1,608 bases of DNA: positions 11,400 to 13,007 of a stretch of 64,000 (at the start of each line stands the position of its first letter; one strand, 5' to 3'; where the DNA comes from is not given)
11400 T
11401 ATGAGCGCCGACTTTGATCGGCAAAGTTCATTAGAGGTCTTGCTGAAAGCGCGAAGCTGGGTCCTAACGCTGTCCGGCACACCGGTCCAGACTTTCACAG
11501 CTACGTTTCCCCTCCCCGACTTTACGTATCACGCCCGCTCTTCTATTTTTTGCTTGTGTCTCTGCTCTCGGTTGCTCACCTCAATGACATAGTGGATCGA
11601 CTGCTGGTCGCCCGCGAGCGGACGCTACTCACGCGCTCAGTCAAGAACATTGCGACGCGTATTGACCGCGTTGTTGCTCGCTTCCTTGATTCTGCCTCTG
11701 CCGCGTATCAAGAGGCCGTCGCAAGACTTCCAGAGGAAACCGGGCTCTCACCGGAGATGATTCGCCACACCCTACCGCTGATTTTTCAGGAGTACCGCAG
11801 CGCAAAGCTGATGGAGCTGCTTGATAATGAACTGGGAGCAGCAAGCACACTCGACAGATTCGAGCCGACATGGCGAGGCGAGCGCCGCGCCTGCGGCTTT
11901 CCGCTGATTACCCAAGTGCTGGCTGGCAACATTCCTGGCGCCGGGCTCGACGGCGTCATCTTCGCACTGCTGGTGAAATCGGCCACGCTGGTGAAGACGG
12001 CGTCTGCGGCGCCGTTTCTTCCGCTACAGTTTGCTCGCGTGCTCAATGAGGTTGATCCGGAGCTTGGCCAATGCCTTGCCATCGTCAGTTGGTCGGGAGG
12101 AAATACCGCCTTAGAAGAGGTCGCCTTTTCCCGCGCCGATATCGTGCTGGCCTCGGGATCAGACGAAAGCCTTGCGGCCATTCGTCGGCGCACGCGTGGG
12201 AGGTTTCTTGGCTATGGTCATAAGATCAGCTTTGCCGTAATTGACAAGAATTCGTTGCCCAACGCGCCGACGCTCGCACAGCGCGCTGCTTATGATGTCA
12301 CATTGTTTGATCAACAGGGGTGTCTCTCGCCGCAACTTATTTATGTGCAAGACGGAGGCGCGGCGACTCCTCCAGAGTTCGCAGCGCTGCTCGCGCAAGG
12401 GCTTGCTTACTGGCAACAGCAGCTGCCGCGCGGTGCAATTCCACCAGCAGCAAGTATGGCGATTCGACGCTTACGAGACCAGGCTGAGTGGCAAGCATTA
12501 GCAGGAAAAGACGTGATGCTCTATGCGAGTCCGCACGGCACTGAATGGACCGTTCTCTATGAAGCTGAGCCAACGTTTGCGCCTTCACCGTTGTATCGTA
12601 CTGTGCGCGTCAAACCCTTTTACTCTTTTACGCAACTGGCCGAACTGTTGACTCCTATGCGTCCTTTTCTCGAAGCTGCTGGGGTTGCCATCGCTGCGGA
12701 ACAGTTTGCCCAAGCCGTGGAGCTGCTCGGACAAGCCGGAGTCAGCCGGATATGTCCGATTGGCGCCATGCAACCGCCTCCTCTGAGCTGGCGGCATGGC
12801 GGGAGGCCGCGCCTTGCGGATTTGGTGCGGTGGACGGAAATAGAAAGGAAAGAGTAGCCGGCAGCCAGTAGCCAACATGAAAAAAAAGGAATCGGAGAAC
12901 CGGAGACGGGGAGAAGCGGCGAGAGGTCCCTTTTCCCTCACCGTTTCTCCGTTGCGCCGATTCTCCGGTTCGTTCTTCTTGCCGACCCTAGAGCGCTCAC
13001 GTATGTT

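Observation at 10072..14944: LuxE/LuxC fatty-acid-reductase pair coupled to an omega-type aminotransferase and SCP2, with no luxA/B/D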

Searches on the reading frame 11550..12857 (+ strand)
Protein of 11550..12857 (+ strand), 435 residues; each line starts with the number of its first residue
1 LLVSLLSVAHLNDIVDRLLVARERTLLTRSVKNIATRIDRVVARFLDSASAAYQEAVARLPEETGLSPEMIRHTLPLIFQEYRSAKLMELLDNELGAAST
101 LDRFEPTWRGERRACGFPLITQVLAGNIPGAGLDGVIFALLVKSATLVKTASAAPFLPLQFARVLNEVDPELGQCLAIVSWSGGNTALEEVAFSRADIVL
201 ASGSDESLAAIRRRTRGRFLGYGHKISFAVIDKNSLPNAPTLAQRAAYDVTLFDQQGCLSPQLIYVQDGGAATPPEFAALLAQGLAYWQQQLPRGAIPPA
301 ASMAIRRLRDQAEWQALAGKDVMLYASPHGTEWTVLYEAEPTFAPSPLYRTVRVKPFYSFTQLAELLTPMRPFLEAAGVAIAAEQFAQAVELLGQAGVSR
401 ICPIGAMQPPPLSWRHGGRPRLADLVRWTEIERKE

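Call 5: search_protein_families(library=pfam, proteins=[window:11550-12857:+], max_evalue=0.01)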
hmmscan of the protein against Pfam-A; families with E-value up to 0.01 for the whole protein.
window:11550-12857:+ (435 aa): 1 family
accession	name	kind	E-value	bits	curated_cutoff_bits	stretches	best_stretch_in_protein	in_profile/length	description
PF05893.19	LuxC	-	1.2e-74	252.1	21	1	30-428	5-401/401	Acyl-CoA reductase (LuxC)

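Call 6: search_protein_families(library=ncbifam, proteins=[window:11550-12857:+], max_evalue=0.01)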
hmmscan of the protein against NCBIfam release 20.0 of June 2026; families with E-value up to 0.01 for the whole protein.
window:11550-12857:+ (435 aa): 1 family
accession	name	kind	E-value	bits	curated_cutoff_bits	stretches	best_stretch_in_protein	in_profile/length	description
NF052251.1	LCFA_red_LuxC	equivalog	1.6e-21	76.4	750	1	64-364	88-383/478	long-chain-fatty-acyl-CoA reductase LuxC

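Call 9: find_homologous_proteins(query=window:11550-12857:+)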
Query window:11550-12857:+ (435 aa): 401 proteins with E <= 0.001 among 8000 candidates; the best 120 are listed.
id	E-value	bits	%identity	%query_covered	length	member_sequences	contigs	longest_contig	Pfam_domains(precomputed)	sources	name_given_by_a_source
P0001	5.5e-282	953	100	100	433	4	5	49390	PF05893.20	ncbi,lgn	-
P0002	1.9e-248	842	89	100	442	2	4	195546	PF05893.20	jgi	jgi:hypothetical protein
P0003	3.3e-192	657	69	99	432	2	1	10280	PF05893.20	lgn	-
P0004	2.5e-189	648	70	94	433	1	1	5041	PF05893.20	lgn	-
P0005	5.8e-188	643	68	99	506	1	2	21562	PF05893.20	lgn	-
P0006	3.9e-187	640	69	99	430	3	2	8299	PF05893.20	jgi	jgi:hypothetical protein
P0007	3.1e-185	634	67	99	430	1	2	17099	PF05893.20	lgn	-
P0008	2.3e-184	631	68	99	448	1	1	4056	PF05893.20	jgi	-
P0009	2.1e-183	628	66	99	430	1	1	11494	PF05893.20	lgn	-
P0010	4.5e-181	620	66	99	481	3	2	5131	PF05893.20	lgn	-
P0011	3.5e-180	617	66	99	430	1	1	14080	PF05893.20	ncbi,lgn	ncbi:MAG: acyl-CoA reductase [Candidatus Binatia bacterium]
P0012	4.4e-180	617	65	99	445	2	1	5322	PF05893.20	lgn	-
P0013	4.7e-180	617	66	99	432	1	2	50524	PF05893.20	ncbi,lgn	ncbi:MAG: acyl-CoA reductase [Candidatus Binatia bacterium]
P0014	8.4e-179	613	66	98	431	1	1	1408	PF05893.20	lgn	-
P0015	1.1e-178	613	67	96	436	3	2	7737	PF05893.20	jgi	jgi:hypothetical protein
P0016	3.1e-178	611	66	97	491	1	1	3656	PF05893.20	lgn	-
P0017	4.3e-178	611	66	98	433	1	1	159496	PF05893.20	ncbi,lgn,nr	ncbi:MAG: hypothetical protein HYZ50_00580 [Deltaproteobacteria bacterium]|nr:hypothetical protein [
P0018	1.1e-177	609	64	99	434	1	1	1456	PF05893.20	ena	-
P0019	1.3e-176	606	66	98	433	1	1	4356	PF05893.20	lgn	-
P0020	2.6e-176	605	64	99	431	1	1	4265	PF05893.20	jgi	jgi:hypothetical protein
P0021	2.8e-175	601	65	99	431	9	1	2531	PF05893.20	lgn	-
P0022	3.5e-175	601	63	99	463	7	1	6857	PF05893.20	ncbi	-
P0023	4.6e-175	601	64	98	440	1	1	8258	PF05893.20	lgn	-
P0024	6.3e-175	600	63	99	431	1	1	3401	PF05893.20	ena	-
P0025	1.5e-174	599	65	97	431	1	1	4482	PF05893.20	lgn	-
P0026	2.0e-174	598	62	97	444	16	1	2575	PF05893.20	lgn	-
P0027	4.3e-174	597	64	99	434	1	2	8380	PF05893.20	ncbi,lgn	-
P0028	8.7e-174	596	64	98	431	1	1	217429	PF05893.20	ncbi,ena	-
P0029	8.7e-174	596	64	99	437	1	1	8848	PF05893.20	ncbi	-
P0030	9.6e-174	596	66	99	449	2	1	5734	PF05893.20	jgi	jgi:hypothetical protein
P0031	9.7e-174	596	62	99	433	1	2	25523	PF05893.20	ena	-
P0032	2.2e-173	595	64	98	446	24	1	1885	PF05893.20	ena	-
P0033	2.2e-173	595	66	99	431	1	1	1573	PF05893.20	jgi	jgi:hypothetical protein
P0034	2.4e-173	595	64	99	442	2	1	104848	PF05893.20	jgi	-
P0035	4.2e-173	594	63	98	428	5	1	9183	PF05893.20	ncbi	-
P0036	8.4e-173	593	64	99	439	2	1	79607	PF05893.20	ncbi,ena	-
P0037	9.0e-173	593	63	98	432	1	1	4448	PF05893.20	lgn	-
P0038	1.1e-172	593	64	98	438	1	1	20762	PF05893.20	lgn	-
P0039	2.3e-172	592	62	97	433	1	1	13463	PF05893.20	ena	-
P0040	3.5e-172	591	65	99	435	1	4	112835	PF05893.20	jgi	jgi:hypothetical protein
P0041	3.8e-172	591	65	98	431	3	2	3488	PF05893.20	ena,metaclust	metaclust:\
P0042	8.7e-172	590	64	98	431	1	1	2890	PF05893.20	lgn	-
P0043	1.2e-171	589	62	96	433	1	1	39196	PF05893.20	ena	-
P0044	2.0e-171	589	65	98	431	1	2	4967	PF05893.20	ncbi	ncbi:MAG: acyl-CoA reductase [Candidatus Binatia bacterium]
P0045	3.2e-171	588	62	98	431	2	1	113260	PF05893.20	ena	-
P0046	3.2e-171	588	62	96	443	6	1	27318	PF05893.20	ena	-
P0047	3.9e-171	588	62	98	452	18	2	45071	PF05893.20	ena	-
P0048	7.1e-171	587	62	98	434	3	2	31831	PF05893.20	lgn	-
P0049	7.9e-171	587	62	99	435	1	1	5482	PF05893.20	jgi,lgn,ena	-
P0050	9.4e-171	586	63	99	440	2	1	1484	PF05893.20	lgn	-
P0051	2.0e-170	585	61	98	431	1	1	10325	PF05893.20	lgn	-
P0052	2.2e-170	585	63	99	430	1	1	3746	PF05893.20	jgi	jgi:hypothetical protein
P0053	2.4e-170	585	63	99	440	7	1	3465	PF05893.20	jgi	jgi:hypothetical protein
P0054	2.4e-170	585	63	98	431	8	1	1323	PF05893.20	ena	-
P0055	6.6e-170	584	64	99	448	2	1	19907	PF05893.20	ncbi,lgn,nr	ncbi:MAG TPA: acyl-CoA reductase [Candidatus Binatia bacterium]|nr:acyl-CoA reductase [Candidatus Bi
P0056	9.5e-170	583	64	98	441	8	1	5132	PF05893.20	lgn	-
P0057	9.5e-170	583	61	98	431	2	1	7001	PF05893.20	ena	-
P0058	1.0e-169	583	61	96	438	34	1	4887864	PF05893.20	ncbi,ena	-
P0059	1.2e-169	583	63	98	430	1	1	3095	PF05893.20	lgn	-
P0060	1.6e-169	582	62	99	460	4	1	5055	PF05893.20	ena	-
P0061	2.2e-169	582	63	99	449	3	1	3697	PF05893.20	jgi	-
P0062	3.3e-169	581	65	93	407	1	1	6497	PF05893.20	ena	-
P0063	4.1e-169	581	62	98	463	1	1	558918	PF05893.20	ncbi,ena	-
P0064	4.3e-169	581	62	98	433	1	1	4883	PF05893.20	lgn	-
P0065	4.5e-169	581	61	97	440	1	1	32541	PF05893.20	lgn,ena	-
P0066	4.9e-169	581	64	99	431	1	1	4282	PF05893.20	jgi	jgi:hypothetical protein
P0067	5.2e-169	581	62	99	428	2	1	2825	PF05893.20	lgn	-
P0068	1.0e-168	580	62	98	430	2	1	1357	PF05893.20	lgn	-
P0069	1.1e-168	580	60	99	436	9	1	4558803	PF05893.20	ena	-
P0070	1.3e-168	579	63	98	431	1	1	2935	PF05893.20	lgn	-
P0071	1.5e-168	579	63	98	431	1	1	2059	PF05893.20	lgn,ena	-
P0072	1.5e-168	579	63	98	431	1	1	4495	PF05893.20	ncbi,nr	ncbi:MAG: hypothetical protein HYZ72_12105 [Deltaproteobacteria bacterium]|nr:hypothetical protein [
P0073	1.6e-168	579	64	98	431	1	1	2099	PF05893.20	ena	-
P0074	1.8e-168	579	63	98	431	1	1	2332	PF05893.20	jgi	jgi:hypothetical protein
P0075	1.8e-168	579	60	97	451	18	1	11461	PF05893.20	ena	-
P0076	1.9e-168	579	62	100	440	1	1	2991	PF05893.20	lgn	-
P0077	3.0e-168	578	62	99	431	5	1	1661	PF05893.20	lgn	-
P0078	3.2e-168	578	60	98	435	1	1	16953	PF05893.20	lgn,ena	-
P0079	3.4e-168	578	62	96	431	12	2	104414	PF05893.20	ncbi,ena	-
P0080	3.4e-168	578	61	98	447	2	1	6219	PF05893.20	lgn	-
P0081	3.7e-168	578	61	98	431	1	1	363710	PF05893.20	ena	-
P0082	3.9e-168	578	61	96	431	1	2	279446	PF05893.20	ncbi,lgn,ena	-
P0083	4.2e-168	578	63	98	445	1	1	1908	PF05893.20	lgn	-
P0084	4.3e-168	578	62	96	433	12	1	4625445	PF05893.20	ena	-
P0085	5.5e-168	577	62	99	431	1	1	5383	PF05893.20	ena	-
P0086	6.7e-168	577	63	96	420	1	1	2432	PF05893.20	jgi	jgi:hypothetical protein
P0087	7.8e-168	577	62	97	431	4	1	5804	PF05893.20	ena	-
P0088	8.0e-168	577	62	99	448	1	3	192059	PF05893.20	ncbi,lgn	-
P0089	8.4e-168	577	62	99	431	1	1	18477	PF05893.20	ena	-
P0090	1.1e-167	576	61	96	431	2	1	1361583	PF05893.20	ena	-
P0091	1.5e-167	576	62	96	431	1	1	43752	PF05893.20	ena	-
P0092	1.9e-167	575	62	99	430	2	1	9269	PF05893.20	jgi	-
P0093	2.4e-167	575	62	99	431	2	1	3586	PF05893.20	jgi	jgi:hypothetical protein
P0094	2.8e-167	575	60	99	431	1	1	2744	PF05893.20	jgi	-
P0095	5.9e-167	574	63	98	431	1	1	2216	PF05893.20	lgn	-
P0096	6.6e-167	574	63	98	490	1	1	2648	PF05893.20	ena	-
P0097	9.9e-167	573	61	98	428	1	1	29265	PF05893.20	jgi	jgi:hypothetical protein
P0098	1.2e-166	573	62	99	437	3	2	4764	PF05893.20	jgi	jgi:hypothetical protein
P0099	1.2e-166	573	61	97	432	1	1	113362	PF05893.20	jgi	-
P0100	1.5e-166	573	64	98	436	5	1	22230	PF05893.20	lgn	-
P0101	2.2e-166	572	61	96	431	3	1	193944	PF05893.20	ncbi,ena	-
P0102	4.1e-166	571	61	96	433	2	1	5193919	PF05893.20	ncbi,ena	-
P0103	4.1e-166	571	59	99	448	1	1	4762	PF05893.20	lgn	-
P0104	4.6e-166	571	61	98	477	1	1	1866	PF05893.20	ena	-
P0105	6.0e-166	571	62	98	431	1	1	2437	PF05893.20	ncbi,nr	ncbi:MAG TPA: acyl-CoA reductase [Candidatus Binatia bacterium]|nr:acyl-CoA reductase [Candidatus Bi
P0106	6.8e-166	570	60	98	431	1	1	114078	PF05893.20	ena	-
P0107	8.3e-166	570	60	98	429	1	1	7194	PF05893.20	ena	-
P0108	8.6e-166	570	60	96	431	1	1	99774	PF05893.20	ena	-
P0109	9.0e-166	570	62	99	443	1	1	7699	PF05893.20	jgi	jgi:acyl-CoA reductase LuxC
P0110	9.8e-166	570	61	97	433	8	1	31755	PF05893.20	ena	-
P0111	1.3e-165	569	61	98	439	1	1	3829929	PF05893.20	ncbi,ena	-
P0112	2.5e-165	569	60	96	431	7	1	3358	PF05893.20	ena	-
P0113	3.8e-165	568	60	98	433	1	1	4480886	PF05893.20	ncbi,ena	-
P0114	4.9e-165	568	59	99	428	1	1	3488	PF05893.20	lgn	-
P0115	7.9e-165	567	61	96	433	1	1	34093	PF05893.20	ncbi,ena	-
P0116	8.3e-165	567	59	99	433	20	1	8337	PF05893.20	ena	-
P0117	9.9e-165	567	62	97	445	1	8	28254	PF05893.20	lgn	-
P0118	1.1e-164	566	61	98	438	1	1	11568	PF05893.20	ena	-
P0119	1.1e-164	566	62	99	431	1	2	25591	PF05893.20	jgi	jgi:hypothetical protein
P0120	1.8e-164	566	60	96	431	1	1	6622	PF05893.20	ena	-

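Call 10: find_encoding_contigs(protein=P0001, flank=10000, max_places=3)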
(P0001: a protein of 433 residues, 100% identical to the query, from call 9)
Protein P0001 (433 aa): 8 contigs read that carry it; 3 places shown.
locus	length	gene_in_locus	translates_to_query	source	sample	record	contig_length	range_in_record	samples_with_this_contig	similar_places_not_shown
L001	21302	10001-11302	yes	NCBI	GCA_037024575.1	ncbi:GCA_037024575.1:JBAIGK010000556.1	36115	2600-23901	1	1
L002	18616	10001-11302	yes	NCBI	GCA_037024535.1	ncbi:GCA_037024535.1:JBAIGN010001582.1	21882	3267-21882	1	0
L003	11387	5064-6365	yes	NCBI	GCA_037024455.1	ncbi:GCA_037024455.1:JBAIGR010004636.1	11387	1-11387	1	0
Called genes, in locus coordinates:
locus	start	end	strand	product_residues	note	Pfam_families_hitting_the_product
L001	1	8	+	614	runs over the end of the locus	PF02730:AFOR_N, PF01314:AFOR_C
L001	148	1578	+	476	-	PF03486:HI0933_like (faint), PF07992:Pyr_redox_2, PF13454:NAD_binding_9 (faint), PF13738:Pyr_redox_3 (weak), PF00070:Pyr_redox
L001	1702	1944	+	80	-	PF14451:Ub-Mut7C, PF02597:ThiS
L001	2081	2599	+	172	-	-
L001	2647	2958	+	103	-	PF04255:DUF433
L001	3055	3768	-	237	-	PF01411:tRNA-synt_2c, PF07973:tRNA_SAD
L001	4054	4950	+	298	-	PF03446:NAD_binding_2, PF03807:F420_oxidored (weak), PF14833:NAD_binding_11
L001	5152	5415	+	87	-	-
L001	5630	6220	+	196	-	PF14803:Zn_ribbon_Nudix, PF00293:NUDIX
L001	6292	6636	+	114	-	PF02183:HALZ (faint)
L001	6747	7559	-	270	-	PF12697:Abhydrolase_6, PF00561:Abhydrolase_1, PF00326:Peptidase_S9 (faint), PF12146:Hydrolase_4, PF03096:Ndr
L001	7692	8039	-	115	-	-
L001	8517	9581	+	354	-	PF04443:LuxE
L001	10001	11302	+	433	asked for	PF05893:LuxC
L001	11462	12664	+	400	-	PF00202:Aminotran_3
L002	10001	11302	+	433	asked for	PF05893:LuxC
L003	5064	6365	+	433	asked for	PF05893:LuxC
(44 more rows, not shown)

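Call 11: find_encoding_contigs(protein=P0058, flank=10000, max_places=2)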
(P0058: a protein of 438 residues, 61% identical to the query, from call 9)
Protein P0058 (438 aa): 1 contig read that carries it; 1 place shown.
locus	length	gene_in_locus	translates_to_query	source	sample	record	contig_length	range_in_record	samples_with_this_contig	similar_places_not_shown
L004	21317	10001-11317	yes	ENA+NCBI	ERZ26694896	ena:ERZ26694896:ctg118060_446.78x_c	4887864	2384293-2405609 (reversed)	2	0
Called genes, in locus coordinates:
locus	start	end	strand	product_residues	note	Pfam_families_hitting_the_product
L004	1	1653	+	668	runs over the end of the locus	-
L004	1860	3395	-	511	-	PF01425:Amidase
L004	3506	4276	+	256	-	PF00106:adh_short, PF02737:3HCDH_N (weak), PF08659:KR, PF13561:adh_short_C2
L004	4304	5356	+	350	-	PF01904:DUF72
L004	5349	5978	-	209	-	PF01810:LysE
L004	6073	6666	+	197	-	PF14803:Zn_ribbon_Nudix, PF00293:NUDIX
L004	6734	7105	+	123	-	-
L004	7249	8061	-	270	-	PF00561:Abhydrolase_1, PF12697:Abhydrolase_6, PF12146:Hydrolase_4, PF03096:Ndr (faint)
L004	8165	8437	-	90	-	-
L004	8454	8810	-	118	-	-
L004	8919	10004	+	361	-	PF04443:LuxE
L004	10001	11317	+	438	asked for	PF05893:LuxC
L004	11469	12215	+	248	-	PF04607:RelA_SpoT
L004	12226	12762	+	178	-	-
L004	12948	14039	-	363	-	PF01370:Epimerase, PF22917:PRISE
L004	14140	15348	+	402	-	PF00202:Aminotran_3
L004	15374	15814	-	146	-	PF01243:PNPOx_N, PF12900:Pyridox_ox_2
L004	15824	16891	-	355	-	PF12706:Lactamase_B_2 (faint)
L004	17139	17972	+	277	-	PF00037:Fer4 (weak), PF12838:Fer4_7 (weak), PF13237:Fer4_10 (weak)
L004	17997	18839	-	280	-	PF13714:PEP_mutase, PF00463:ICL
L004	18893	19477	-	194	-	-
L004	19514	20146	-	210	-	PF13505:OMP_b-brl (weak), PF09411:PagL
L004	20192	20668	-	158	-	PF14464:Prok-JAB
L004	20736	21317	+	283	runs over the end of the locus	-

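Call 14: find_related_loci(query=A1, collection=genome_contigs, flank=10000)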
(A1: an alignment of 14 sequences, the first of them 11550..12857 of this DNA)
Query A1 (435 aa) in genome_contigs; peptide patterns used: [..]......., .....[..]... (x = any residue, [..] = any of these).
452 stretches matched a pattern; 392 encode a relative of the query (tblastn E <= 1e-3); the best 80 are kept; 80 distinct loci.
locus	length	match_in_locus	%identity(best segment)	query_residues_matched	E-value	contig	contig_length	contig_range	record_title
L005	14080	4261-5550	66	3-432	0e+0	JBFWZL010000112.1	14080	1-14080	MAG: Candidatus Binatia bacterium isolate CA_2019_TPBS_187 NODE_18125_length_14080_cov_3.560310_TPBS, whole genome shotg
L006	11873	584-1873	67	3-432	0e+0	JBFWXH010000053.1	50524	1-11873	MAG: Candidatus Binatia bacterium isolate CA_2019_TPBS_136 NODE_4270_length_50524_cov_6.984205_TPBS, whole genome shotgu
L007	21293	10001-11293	64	2-432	2e-180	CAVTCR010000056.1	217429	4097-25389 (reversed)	MAG: uncultured delta proteobacterium isolate MFD00962.bin.2.146 genome assembly, contig: contig_32341, whole genome sho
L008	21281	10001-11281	62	7-433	3e-180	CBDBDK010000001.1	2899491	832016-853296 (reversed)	MAG: uncultured Candidatus Binatia bacterium isolate 2c216906-a703-41c5-82d5-ef5894461506 genome assembly, contig: conti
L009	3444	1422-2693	64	6-429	0e+0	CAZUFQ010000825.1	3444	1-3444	MAG TPA_asm: uncultured Enterobacteriaceae bacterium isolate binchicken_co185_61 genome assembly, contig: NODE_71478_len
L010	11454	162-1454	64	3-432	9e-180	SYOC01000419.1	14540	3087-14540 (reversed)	MAG: Proteobacteria bacterium isolate F1-80-MAGs139 F1-80__c751293, whole genome shotgun sequence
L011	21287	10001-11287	62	7-435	3e-179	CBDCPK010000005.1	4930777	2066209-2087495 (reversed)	MAG: uncultured Candidatus Binatia bacterium isolate e85f1b99-d511-4c74-aca6-82eb56c94599 genome assembly, contig: chrom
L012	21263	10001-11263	62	15-435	3e-177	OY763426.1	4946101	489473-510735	MAG: Candidatus Binatia bacterium isolate bff738c7-9683-4f94-b287-c2cb1e0b670a genome assembly, chromosome: 1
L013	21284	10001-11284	61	7-434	2e-174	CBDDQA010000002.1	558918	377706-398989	MAG: uncultured Candidatus Binatia bacterium isolate 6ae7d3f7-6f3a-412e-99ff-c928d72fc6b4 genome assembly, contig: conti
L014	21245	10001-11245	63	18-432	1e-174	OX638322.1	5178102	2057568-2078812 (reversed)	MAG: Candidatus Binatia bacterium isolate fc306077-a6e0-4751-8727-9b45b52cfb09 genome assembly, chromosome: 1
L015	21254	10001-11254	62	15-432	9e-174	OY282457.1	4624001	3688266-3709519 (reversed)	MAG: uncultured Candidatus Binatia bacterium genome assembly, chromosome: 1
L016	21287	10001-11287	62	6-434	1e-173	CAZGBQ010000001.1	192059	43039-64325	MAG TPA_asm: uncultured Acidobacteriaceae bacterium isolate binchicken_co185_171 genome assembly, contig: NODE_77_length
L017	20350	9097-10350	61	15-432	1e-172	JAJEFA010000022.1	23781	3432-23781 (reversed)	MAG: Candidatus Binatia bacterium isolate p16x34bins.64 k141_692786, whole genome shotgun sequence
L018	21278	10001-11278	61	7-432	2e-171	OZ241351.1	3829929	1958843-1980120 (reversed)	MAG: uncultured Candidatus Binatia bacterium isolate 5f0d318e-1668-4b86-9731-a3c73843edec genome assembly, chromosome: 1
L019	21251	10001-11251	61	15-431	3e-171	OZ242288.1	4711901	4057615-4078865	MAG: uncultured Candidatus Binatia bacterium isolate 92a940bf-e797-4da1-8ec4-eab1d584ba41 genome assembly, chromosome: 1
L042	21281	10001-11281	48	5-432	6e-125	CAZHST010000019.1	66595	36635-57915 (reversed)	MAG TPA_asm: uncultured bacterium isolate binchicken_co30_163 genome assembly, contig: NODE_467_length_66595_cov_17.4026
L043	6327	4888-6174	46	3-432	3e-124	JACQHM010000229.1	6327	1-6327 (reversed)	MAG: Candidatus Methylomirabilota bacterium isolate NC_groundwater_1099_Ag_S2p5_61_69 S_2p5_S6_coassembly_k141_3834764,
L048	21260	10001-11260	46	11-432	9e-116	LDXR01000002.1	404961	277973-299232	MAG: candidate division NC10 bacterium CSP1-5 XU15_C0002, whole genome shotgun sequence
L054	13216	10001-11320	42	5-432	9e-107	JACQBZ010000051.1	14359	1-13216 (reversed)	MAG: Nitrospirae bacterium isolate NC_groundwater_955_Pr1_S-0.2um_56_113 Montesol18-Sp2_coassembly_scaffold_365502, whol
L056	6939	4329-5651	42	5-432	3e-105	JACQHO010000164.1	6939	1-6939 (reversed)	MAG: Nitrospirae bacterium isolate NC_groundwater_1101_Ag_S2p5_58_88 S_2p5_S6_coassembly_k141_3605291, whole genome shot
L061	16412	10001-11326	40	5-432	2e-100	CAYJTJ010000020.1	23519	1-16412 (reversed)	MAG TPA_asm: uncultured Nitrospirota bacterium isolate ERP125453_co1_269 genome assembly, contig: NODE_1992_length_23519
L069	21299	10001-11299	38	5-432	2e-92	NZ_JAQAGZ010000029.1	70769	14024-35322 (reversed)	Paenibacillus gyeongsangnamensis strain dW9 contig29, whole genome shotgun sequence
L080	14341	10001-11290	39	10-432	5e-88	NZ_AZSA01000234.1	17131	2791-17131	Arthrobacter sp. Br18 contig_234, whole genome shotgun sequence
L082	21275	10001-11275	40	14-432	2e-87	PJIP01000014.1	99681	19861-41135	Arthrobacter sp. DWC3 NODE_14_length_99681_cov_153.919, whole genome shotgun sequence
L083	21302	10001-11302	36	9-432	3e-87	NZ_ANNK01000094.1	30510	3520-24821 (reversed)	Halalkalibacterium ligniniphilum strain L1 contig94, whole genome shotgun sequence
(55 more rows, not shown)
